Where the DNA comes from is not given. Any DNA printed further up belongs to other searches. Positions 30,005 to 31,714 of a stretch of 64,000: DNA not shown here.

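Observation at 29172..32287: Candidate radical-SAM RiPP cluster 1: precursor with tandem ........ repeats + RRE-containing rSAM/SPASM enzyme + HExxH peptidase + GNAT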

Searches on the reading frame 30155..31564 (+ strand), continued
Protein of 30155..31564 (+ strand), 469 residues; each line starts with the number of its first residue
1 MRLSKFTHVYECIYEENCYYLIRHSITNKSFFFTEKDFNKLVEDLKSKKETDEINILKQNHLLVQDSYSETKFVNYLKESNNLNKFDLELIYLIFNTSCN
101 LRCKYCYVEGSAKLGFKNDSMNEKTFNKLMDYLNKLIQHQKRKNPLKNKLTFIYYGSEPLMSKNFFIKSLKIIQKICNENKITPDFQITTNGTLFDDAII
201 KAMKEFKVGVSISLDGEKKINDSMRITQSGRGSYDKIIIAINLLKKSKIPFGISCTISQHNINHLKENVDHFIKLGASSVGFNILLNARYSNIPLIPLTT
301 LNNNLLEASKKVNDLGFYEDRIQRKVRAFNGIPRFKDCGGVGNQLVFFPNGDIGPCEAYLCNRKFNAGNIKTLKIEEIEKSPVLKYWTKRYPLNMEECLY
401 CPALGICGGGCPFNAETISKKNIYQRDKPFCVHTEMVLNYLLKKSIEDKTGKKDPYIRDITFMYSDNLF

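Call 33: predict_structure(alignment_id=A1)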
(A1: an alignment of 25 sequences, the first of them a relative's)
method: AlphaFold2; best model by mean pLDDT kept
length: 469 residues; sequences in the alignment: 25
mean_pLDDT: 86.6   pTM: 0.86
mean pLDDT of the five models: 86.6, 86.3, 84.5, 84.3, 81.2
residues with pLDDT >= 90: 256; 70-90: 155; 50-70: 52; < 50: 6
segments of 3 or more residues with pLDDT < 50: 288-291
pLDDT, mean of each block of 10 residues (from residue 1): 92 89 93 94 91 95 92 91 84 88 62 73 97 97 93 85 95 98 96 95 98 95 89 96 98 90 94 96 65 70 92 89 86 68 85 76 79 89 82 82 84 56 69 90 90 91 71
secondary structure, 60 per line:
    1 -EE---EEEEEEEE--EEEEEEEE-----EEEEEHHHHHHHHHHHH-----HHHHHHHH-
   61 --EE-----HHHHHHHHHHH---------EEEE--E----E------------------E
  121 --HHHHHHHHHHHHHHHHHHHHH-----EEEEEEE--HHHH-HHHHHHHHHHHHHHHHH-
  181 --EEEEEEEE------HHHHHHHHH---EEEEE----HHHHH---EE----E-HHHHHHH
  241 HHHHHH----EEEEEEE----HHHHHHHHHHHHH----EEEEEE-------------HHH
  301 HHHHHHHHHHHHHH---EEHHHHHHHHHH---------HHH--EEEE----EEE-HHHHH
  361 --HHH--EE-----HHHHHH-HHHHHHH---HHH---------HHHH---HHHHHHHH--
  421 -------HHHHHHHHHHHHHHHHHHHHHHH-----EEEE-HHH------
elements in order: E7-14 E17-24 E30-34 H35-46 H52-59 H70-80 E90-93 H123-143 E149-155 H158-161 H163-179 E183-190 H197-205 E209-213 H218-222 H234-246 E251-257 H262-274 E279-284 H298-314 H320-329 E344-347 E352-354 H356-360 H375-380 H382-388 H404-407 H411-418 H428-450 E456-459

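Call 41: fold_search(model_id=the predicted structure, library=pdb)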
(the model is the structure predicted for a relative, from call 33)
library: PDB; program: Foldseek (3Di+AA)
matches with E <= 10: 1754; with E <= 0.001: 102
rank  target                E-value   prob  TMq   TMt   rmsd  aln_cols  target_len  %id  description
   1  5wgg_A                1.0e-20  1.00  0.68  0.72   5.6       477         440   21  Structural Insights into Thioether Bond Formation in the Biosynthesis of Sactipeptides (released 2017-07-26)
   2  5why_A                2.5e-20  1.00  0.67  0.74   8.8       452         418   21  Structural Insights into Thioether Bond Formation in the Biosynthesis of Sactipeptides (released 2017-07-26)
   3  5why_B                1.5e-19  1.00  0.67  0.74   8.8       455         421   22  Structural Insights into Thioether Bond Formation in the Biosynthesis of Sactipeptides (released 2017-07-26)
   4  8vpo                  1.2e-18  1.00  0.73  0.76   4.3       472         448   19  X-Ray Crystal Structure of TigE from Paramaledivibacter caminithermalis (released 2024-02-07)
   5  9gm3_C                1.5e-17  1.00  0.64  0.79   3.9       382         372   20  Crystal structure of the complex formed between the radical SAM protein ChlB and the leader region of its precursor su (released 2025-06-25)
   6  9gm3_A                4.0e-17  1.00  0.68  0.83   3.2       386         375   20  Crystal structure of the complex formed between the radical SAM protein ChlB and the leader region of its precursor su (released 2025-06-25)
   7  4k37_B                6.7e-17  1.00  0.60  0.74   4.8       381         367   20  Native anSMEcpe with bound AdoMet (released 2013-05-08)
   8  9gmc_A                1.0e-16  1.00  0.67  0.82   3.5       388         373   19  Crystal structure of the complex formed between the radical SAM protein ChlB and the R3A mutant of ChlA (released 2025-06-25)
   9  9gmc_C                1.2e-16  1.00  0.63  0.78   4.0       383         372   20  Crystal structure of the complex formed between the radical SAM protein ChlB and the R3A mutant of ChlA (released 2025-06-25)
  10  4k37_A                2.0e-16  1.00  0.61  0.76   4.7       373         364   21  Native anSMEcpe with bound AdoMet (released 2013-05-08)
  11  4k36_A                3.0e-16  1.00  0.64  0.78   4.5       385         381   21  His6 tagged anSMEcpe with bound AdoMet (released 2013-05-08)
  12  4k36_B                7.0e-16  1.00  0.60  0.75   4.5       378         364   21  His6 tagged anSMEcpe with bound AdoMet (released 2013-05-08)
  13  4k38_B                7.0e-16  1.00  0.60  0.76   4.6       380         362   21  Native anSMEcpe with bound AdoMet and Kp18Cys peptide (released 2013-05-08)
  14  4k39_A                1.2e-15  1.00  0.60  0.76   4.5       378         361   22  Native anSMEcpe with bound AdoMet and Cp18Cys peptide (released 2013-05-08)
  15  4k38_A                3.1e-15  1.00  0.61  0.76   4.5       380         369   22  Native anSMEcpe with bound AdoMet and Kp18Cys peptide (released 2013-05-08)
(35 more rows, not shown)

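Call 51: find_encoding_contigs(protein=P0099, flank=3000, max_places=1)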
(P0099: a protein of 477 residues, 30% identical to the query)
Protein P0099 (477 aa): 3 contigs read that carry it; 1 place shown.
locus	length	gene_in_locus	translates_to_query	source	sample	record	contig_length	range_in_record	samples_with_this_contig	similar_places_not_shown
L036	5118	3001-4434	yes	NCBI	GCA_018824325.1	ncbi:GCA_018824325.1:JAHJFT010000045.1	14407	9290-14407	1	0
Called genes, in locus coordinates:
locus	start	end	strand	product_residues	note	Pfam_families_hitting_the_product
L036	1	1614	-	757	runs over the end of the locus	PF01551:Peptidase_M23, PF11617:Cu-binding_MopE (weak)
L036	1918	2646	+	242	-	PF01797:Y1_Tnp (faint)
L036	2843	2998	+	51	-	-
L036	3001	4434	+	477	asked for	PF13353:Fer4_12 (weak), PF04055:Radical_SAM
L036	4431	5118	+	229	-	PF02353:CMAS (weak), PF03848:TehB (weak), PF05175:MTS (weak), PF13489:Methyltransf_23, PF13847:Methyltransf_31, PF08241:Methyltransf_11, PF08242:Methyltransf_12 (weak), PF13649:Methyltransf_25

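Call 52: find_encoding_contigs(protein=P0060, flank=3000, max_places=1)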
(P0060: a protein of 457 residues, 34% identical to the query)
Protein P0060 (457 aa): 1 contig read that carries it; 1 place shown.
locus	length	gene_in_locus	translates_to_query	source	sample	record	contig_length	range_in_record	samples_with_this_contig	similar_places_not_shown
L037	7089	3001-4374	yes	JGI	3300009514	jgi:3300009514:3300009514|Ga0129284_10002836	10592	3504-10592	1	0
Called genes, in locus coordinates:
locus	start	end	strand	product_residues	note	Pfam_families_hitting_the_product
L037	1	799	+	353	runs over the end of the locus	PF13385:Laminin_G_3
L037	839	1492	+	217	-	-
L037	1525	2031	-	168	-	-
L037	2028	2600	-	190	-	PF18765:Polbeta (weak)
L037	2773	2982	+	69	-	-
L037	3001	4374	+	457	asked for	PF13353:Fer4_12, PF04055:Radical_SAM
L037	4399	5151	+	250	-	-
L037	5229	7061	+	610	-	PF01909:NTP_transf_2 (weak)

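Call 53: find_encoding_contigs(protein=P0069, flank=3000, max_places=1)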
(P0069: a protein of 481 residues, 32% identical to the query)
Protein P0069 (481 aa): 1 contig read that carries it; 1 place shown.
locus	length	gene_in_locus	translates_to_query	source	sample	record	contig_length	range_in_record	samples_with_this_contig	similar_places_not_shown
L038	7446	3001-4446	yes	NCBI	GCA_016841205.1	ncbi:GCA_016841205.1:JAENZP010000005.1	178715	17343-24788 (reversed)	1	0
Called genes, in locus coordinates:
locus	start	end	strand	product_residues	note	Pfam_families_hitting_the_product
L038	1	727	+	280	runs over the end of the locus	PF00941:FAD_binding_5, PF03450:CO_deh_flav_C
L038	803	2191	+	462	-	PF01554:MatE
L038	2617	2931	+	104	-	-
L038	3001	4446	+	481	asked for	PF04055:Radical_SAM, PF13353:Fer4_12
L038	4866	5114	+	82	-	PF07484:Collar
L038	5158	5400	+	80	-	PF07484:Collar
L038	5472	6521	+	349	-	PF00754:F5_F8_type_C, PF22633:F5_F8_type_C_2, PF12733:Cadherin-like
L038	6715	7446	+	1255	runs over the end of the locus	PF16656:Pur_ac_phosph_N (faint), PF00041:fn3, PF01108:Tissue_fac (faint), PF09294:Interfer-bind (faint), PF21466:GH101_dom-5 (faint), PF21910:GH85_C (faint), PF23376:Fn3_VIN3 (faint), PF00041:fn3, +3 more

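Call 57: search_protein_families(library=pfam, proteins=[L037:4399-5148:+, L020:1553-2287:+], max_evalue=0.1)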
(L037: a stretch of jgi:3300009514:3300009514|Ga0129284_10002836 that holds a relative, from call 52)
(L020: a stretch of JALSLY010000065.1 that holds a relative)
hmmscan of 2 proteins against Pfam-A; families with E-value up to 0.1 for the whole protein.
L037:4399-5148:+ (250 aa): 4 families
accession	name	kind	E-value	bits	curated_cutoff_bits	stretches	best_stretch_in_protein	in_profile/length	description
PF15828.10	RDD1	-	0.015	15.9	27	0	40-85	11-57/77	Required for drug-induced death protein 1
PF08565.17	CDC37_M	-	0.038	14.4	25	1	44-95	60-109/113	Cdc37 Hsp90 binding domain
PF14521.12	Aspzincin_M35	-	0.055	14.3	30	0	51-150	6-103/142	Lysine-specific metallo-endopeptidase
PF18858.6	LPD39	-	0.095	12.8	27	0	49-111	120-182/198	Large polyvalent protein associated domain 39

L020:1553-2287:+ (245 aa): 0 families

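Call 67: search_protein_families(library=pfam, proteins=[L015:6394-6864:+, L008:1420-2523:+, L008:2523-3287:+, L008:3440-4405:+], max_evalue=0.01)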
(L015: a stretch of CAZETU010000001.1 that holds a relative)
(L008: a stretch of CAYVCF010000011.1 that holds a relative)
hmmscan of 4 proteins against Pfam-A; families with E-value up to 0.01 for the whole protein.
L015:6394-6864:+ (157 aa): 8 families
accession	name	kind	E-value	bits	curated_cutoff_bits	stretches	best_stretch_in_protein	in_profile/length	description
PF00583.31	Acetyltransf_1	-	1e-18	68.1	20.7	1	56-146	28-116/116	Acetyltransferase (GNAT) family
PF13673.13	Acetyltransf_10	-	8.3e-14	52.1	23.6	1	51-148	20-109/128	Acetyltransferase (GNAT) domain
PF13508.13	Acetyltransf_7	-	3.3e-13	50.2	27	1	62-147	3-83/84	Acetyltransferase (GNAT) domain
PF13420.13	Acetyltransf_4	-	4.1e-11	43.6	24.3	1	11-150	1-138/155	Acetyltransferase (GNAT) domain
PF08445.16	FR47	-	1.3e-09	38.3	22.1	1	87-149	19-80/86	FR47-like protein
PF13302.13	Acetyltransf_3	-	3.4e-06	28.3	25.4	1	11-147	4-138/138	Acetyltransferase (GNAT) domain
PF13527.13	Acetyltransf_9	-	7.3e-06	26.4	25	1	11-124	2-107/127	Acetyltransferase (GNAT) domain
PF12746.13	GNAT_acetyltran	-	0.00028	21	26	1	88-150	179-238/243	GNAT acetyltransferase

L008:1420-2523:+ (368 aa): 3 families
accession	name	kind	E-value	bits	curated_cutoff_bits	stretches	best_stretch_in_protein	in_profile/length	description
PF04055.27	Radical_SAM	-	2.7e-16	60.6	29.5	1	17-179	2-165/166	Radical SAM superfamily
PF13186.11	SPASM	-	3.5e-11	43.6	21.5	1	250-322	1-66/67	Iron-sulfur cluster-binding domain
PF13353.11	Fer4_12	-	2.3e-07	31.6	22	1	19-130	12-125/137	4Fe-4S single cluster domain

L008:2523-3287:+ (255 aa): 4 families
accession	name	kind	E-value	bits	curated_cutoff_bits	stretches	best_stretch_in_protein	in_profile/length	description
PF13673.13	Acetyltransf_10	-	1.4e-09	38.4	23.6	1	102-200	21-119/128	Acetyltransferase (GNAT) domain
PF13508.13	Acetyltransf_7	-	2.6e-09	37.8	27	1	114-190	5-84/84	Acetyltransferase (GNAT) domain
PF00583.31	Acetyltransf_1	-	3.5e-09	37.4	20.7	1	107-188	28-116/116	Acetyltransferase (GNAT) family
PF08445.16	FR47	-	0.0052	17.2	22.1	0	115-189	2-78/86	FR47-like protein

L008:3440-4405:+ (322 aa): 0 families

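Call 72: search_protein_families(library=ncbifam, proteins=[L008:1420-2523:+], max_evalue=0.01)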
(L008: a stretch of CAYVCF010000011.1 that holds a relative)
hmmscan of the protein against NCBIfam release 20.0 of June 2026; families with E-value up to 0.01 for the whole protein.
L008:1420-2523:+ (368 aa): 59 families (the best 25 are shown)
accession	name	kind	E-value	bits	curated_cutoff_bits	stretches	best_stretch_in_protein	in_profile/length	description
TIGR04545.1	rSAM_ahbD_hemeb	equivalog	6.6e-33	114.5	500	1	17-342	5-337/339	heme b synthase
TIGR04055.1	rSAM_NirJ2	equivalog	2.8e-30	106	500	1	17-341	5-323/326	putative heme d1 biosynthesis radical SAM protein NirJ2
TIGR04133.1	rSAM_w_lipo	hypoth_equivalog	2.4e-28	99.1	425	1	16-320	28-328/350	TIGR04133 family radical SAM/SPASM protein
TIGR04317.1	W_rSAM_matur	equivalog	7.9e-28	97.6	380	1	14-320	6-320/349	tungsten cofactor oxidoreductase radical SAM maturase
TIGR03962.1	mycofact_rSAM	equivalog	1.5e-27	96.7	265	1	11-342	11-333/339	mycofactocin radical SAM maturase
TIGR02109.1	PQQ_syn_pqqE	equivalog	1.8e-25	89.6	381.35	1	9-354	4-344/358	pyrroloquinoline quinone biosynthesis protein PqqE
TIGR04053.2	TIGR04053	equivalog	1.9e-24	86.6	395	1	10-236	6-226/366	TIGR04053 family radical SAM/SPASM domain-containing protein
TIGR04250.1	SCM_rSAM_ScmE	equivalog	1.1e-21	77.2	400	1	11-180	2-165/358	SynChlorMet cassette radical SAM/SPASM protein ScmE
NF047865.1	rSAM_PapB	equivalog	3.8e-19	69.1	340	1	15-325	6-319/330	PapB family radical SAM/SPASM ranthipeptide maturase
NF050035.1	rSAM_WgK_link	exception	6.6e-19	68.1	650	2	5-233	2-224/367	radical SAM/SPASM peptide maturase WgkB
TIGR04054.1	rSAM_NirJ1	equivalog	5.7e-18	64.7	650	1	16-184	40-201/387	putative heme d1 biosynthesis radical SAM protein NirJ1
TIGR04051.1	rSAM_NirJ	equivalog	1.6e-17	63.6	515.45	1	16-207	6-190/354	heme d1 biosynthesis radical SAM protein NirJ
TIGR04403.1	rSAM_skfB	equivalog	1.4e-16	60.3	300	1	10-272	102-352/402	sporulation killing factor system radical SAM maturase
NF041298.1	rSAM_mat_DynA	equivalog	2.6e-16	59.6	450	1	19-340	8-339/356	dynobactin maturation radical SAM/SPASM protein DynA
TIGR04082.1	rSAM_for_selen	equivalog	2.6e-16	59.5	350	1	17-327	204-501/516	thio(seleno)oxazole modification radical SAM maturase SbtM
TIGR03942.1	sulfatase_rSAM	equivalog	9.5e-14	51.2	349.45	1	19-328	8-330/363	anaerobic sulfatase maturase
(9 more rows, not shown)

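Call 85: find_related_loci(query=A1, collection=viral_contigs, flank=6000)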
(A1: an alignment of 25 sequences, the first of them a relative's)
Query A1 (469 aa) in viral_contigs; peptide patterns used: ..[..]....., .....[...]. (x = any residue, [..] = any of these).
37 stretches matched a pattern; 2 encode a relative of the query (tblastn E <= 1e-3); 2 distinct loci.
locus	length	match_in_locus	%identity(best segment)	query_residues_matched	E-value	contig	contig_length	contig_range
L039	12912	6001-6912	22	93-411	3e-13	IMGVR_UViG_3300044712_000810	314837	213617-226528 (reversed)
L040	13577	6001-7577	22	91-225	1e-4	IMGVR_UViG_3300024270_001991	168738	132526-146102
